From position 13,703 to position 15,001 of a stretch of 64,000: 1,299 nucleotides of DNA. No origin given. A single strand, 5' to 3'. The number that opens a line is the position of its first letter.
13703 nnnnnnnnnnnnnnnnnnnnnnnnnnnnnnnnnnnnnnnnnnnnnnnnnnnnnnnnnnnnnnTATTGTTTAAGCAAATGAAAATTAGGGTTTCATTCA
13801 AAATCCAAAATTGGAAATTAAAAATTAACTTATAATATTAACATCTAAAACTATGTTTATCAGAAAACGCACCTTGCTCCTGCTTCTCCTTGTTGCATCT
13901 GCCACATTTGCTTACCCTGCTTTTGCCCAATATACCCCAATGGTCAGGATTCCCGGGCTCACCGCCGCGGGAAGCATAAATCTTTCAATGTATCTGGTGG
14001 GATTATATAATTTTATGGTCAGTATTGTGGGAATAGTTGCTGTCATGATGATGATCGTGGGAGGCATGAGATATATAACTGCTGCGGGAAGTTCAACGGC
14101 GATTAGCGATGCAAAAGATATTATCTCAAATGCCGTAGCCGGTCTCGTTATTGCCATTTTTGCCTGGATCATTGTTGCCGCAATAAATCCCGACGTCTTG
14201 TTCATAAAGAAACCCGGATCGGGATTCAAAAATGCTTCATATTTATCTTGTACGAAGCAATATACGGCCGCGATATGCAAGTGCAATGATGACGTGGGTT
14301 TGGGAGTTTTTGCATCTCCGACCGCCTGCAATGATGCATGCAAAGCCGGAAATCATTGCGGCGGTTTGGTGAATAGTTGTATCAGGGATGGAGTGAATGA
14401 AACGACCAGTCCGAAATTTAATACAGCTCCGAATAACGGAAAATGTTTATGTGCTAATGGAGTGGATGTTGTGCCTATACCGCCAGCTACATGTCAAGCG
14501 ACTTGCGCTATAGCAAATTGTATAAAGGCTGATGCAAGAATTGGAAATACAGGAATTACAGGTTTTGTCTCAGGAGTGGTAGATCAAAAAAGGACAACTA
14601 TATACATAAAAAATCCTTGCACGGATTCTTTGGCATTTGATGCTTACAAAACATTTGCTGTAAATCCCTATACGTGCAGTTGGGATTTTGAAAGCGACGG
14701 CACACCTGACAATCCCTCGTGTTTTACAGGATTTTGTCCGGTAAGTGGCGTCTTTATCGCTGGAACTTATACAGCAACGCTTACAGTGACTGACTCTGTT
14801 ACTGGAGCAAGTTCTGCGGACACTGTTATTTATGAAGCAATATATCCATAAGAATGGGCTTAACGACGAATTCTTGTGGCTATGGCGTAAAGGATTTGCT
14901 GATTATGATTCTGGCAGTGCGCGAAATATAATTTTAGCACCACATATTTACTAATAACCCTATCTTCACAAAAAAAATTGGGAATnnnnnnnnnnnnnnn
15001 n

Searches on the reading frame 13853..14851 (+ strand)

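Call 22: search_protein_families(library=pfam, proteins=[window:13853-14851:+], max_evalue=0.0001)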
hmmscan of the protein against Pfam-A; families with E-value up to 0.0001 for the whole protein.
window:13853-14851:+ (332 aa): 1 family
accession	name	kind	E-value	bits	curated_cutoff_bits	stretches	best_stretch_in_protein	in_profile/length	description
PF18895.5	T4SS_pilin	-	2.8e-08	34.2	26.6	1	51-110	12-70/71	Type IV secretion system pilin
